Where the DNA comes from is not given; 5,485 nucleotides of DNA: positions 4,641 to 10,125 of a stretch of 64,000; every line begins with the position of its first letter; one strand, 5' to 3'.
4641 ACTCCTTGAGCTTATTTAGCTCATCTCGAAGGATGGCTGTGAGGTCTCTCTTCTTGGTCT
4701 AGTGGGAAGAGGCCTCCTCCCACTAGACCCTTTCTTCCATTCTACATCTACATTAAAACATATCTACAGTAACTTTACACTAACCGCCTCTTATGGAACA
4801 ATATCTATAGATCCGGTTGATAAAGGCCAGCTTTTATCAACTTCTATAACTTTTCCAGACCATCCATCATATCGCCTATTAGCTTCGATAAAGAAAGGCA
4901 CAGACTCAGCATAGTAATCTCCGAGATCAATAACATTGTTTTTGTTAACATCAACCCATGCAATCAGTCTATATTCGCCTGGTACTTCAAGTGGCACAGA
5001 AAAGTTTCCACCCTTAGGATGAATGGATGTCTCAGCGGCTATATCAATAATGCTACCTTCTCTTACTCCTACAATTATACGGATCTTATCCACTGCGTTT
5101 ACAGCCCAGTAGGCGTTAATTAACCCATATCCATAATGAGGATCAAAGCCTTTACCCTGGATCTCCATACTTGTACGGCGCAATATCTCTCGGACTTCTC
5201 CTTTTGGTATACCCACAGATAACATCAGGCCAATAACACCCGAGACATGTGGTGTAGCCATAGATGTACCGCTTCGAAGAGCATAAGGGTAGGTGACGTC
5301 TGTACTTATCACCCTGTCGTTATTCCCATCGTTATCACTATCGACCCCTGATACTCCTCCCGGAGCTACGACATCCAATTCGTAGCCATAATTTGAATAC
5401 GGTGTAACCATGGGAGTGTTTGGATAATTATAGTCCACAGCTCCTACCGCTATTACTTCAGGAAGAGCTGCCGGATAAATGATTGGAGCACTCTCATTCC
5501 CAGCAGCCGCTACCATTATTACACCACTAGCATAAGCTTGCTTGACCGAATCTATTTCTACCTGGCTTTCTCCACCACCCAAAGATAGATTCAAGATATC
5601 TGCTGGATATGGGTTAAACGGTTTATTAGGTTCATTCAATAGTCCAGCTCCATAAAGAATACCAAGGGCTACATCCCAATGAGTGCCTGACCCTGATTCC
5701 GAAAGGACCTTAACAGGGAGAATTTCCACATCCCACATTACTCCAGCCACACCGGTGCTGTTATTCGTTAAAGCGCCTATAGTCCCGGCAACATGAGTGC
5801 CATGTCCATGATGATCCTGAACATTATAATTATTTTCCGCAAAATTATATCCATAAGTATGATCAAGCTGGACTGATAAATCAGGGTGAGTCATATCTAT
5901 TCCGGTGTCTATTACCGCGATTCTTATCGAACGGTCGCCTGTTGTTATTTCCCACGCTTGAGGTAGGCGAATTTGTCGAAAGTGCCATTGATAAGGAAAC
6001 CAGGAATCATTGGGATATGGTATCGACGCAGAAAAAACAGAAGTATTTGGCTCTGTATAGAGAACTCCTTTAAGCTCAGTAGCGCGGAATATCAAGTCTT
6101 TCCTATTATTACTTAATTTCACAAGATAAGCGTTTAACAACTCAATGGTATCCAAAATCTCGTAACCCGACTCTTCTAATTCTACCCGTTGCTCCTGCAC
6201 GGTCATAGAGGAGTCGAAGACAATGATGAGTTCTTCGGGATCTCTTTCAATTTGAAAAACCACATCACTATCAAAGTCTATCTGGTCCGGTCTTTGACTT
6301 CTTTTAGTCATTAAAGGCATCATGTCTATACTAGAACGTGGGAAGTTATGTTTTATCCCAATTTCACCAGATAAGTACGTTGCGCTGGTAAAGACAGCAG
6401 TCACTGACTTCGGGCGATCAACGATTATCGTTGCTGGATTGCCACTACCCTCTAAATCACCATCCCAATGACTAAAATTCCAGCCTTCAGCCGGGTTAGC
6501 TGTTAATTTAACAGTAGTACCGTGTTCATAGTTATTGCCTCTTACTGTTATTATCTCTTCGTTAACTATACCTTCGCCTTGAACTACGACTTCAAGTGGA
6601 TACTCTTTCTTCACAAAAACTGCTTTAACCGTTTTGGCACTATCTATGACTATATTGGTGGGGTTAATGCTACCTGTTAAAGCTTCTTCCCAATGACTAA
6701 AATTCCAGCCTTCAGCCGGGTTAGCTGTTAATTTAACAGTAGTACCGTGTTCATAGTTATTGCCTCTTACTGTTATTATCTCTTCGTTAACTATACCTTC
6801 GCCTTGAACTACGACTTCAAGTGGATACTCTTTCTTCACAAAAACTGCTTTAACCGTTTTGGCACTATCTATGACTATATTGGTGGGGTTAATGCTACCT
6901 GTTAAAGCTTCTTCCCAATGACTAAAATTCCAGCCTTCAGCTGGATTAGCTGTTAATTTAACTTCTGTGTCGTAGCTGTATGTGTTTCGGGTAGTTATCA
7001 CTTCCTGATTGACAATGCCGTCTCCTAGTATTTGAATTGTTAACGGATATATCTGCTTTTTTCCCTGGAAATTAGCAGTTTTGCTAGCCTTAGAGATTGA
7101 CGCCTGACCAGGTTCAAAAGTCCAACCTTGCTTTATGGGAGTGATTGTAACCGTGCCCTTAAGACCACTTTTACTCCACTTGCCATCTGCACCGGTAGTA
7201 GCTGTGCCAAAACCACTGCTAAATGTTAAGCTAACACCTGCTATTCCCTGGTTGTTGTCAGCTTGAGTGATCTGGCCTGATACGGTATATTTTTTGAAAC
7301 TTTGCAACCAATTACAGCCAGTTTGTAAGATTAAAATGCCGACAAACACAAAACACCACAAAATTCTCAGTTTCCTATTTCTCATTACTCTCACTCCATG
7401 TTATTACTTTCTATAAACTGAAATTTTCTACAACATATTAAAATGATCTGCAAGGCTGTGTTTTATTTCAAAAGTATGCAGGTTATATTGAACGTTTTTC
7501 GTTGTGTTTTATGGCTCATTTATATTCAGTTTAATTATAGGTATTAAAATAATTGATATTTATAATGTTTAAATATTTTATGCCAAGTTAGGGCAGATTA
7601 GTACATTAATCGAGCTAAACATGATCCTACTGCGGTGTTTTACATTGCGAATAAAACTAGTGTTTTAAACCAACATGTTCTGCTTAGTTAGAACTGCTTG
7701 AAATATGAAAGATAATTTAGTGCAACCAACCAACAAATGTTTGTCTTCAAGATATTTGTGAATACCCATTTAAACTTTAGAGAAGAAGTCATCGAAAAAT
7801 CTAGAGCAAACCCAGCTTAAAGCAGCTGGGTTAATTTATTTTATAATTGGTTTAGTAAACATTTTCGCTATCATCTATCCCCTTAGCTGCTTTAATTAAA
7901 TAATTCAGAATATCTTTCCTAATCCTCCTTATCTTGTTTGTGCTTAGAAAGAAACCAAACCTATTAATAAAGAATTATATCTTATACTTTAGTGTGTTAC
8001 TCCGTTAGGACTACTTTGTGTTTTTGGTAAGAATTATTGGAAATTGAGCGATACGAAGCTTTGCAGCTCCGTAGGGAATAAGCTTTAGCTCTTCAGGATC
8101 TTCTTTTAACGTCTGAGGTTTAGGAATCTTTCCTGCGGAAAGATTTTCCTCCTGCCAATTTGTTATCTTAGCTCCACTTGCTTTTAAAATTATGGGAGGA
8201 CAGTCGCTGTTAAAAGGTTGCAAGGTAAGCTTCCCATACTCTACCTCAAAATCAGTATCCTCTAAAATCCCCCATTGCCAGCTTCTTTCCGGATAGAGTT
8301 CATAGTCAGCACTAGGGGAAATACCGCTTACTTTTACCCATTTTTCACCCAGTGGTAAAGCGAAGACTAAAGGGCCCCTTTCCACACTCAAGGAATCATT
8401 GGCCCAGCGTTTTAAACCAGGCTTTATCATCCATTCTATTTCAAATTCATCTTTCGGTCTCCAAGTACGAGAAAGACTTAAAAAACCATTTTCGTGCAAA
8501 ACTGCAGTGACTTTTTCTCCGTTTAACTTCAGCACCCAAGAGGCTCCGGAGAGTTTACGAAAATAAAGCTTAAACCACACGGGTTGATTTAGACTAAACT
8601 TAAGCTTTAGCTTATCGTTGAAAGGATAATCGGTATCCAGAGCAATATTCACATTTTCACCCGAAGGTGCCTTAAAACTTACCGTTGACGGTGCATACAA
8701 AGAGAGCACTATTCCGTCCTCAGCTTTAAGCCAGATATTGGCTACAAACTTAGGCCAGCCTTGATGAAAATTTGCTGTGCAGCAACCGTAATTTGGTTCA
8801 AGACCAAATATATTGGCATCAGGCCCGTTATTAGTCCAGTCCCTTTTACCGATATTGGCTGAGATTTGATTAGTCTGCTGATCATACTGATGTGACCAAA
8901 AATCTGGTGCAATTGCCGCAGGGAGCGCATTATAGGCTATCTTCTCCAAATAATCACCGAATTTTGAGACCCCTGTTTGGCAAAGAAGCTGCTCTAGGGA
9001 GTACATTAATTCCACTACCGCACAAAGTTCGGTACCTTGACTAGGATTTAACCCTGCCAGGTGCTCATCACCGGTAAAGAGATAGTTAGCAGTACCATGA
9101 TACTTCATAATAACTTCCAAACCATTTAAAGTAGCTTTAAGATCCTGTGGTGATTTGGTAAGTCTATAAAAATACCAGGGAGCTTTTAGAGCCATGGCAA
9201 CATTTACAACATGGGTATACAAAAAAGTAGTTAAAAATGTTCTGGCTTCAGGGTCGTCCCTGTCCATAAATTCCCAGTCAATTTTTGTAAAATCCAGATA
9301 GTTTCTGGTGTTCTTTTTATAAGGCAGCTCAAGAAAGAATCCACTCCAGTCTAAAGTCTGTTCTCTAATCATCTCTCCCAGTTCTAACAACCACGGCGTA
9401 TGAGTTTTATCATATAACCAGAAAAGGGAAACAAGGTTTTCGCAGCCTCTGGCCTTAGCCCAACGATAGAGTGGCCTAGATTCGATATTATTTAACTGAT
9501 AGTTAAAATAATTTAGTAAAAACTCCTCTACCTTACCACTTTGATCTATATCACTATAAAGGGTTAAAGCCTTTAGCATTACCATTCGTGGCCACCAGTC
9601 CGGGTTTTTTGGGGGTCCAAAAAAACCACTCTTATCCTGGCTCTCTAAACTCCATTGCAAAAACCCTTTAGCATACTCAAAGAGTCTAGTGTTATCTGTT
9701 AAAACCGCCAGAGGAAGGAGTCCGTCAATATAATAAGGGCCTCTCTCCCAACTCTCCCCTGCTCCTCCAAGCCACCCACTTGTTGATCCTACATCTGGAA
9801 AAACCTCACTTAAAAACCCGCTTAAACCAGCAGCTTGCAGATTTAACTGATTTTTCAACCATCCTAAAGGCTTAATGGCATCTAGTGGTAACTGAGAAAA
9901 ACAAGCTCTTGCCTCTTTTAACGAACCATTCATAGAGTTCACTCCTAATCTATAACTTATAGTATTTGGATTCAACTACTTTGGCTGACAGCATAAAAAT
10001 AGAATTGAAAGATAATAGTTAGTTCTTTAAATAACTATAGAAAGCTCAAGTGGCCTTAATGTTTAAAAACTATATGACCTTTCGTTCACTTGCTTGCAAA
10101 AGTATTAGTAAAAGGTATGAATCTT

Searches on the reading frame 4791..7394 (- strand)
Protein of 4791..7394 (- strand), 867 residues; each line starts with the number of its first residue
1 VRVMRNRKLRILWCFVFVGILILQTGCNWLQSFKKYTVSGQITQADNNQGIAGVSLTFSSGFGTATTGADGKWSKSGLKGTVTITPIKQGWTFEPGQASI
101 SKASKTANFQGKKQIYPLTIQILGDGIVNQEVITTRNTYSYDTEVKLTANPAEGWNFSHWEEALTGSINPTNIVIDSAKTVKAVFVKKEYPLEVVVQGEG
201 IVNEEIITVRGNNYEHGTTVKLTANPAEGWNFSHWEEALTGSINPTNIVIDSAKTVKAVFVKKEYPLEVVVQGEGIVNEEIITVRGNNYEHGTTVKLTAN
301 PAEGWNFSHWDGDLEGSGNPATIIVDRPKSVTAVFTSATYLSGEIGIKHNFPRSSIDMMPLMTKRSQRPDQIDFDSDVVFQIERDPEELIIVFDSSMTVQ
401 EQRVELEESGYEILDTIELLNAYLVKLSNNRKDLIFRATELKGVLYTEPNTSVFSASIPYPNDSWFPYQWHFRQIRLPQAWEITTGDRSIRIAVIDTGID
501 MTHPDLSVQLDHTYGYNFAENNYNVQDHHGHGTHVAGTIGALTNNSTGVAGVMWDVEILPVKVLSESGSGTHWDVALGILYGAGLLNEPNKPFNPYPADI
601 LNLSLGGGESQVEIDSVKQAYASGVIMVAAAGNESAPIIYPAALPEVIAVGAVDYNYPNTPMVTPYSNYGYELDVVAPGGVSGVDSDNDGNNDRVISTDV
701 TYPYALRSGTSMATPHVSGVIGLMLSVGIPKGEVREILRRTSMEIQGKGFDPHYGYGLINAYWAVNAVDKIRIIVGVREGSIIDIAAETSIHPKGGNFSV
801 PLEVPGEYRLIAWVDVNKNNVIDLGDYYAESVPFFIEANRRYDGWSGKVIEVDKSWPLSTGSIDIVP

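Call 34: search_protein_families(library=pfam, proteins=[window:4791-7394:-], max_evalue=0.00001)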
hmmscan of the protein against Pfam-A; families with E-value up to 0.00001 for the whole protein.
window:4791-7394:- (867 aa): 2 families
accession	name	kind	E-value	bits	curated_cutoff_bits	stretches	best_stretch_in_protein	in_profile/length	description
PF00082.27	Peptidase_S8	-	1.1e-53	182.9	21.8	1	488-757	2-288/288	Subtilase family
PF18998.6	Flg_new_2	-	8.2e-32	109.5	23.6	3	283-337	14-71/73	Divergent InlB B-repeat domain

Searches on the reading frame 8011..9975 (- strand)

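Call 34: search_protein_families(library=pfam, proteins=[window:8011-9975:-], max_evalue=0.00001)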
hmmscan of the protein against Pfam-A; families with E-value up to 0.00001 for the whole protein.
window:8011-9975:- (654 aa): 2 families
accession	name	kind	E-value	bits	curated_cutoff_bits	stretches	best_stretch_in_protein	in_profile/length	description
PF20736.2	Glyco_hydro127M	-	2.1e-11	44.3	24.2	1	422-514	2-92/95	Beta-L-arabinofuranosidase, GH127 middle domain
PF07944.18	Beta-AFase-like_GH127_cat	-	4.4e-10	39.5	24.9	1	113-410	112-374/376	Beta-L-arabinofuranosidase, GH127 catalytic domain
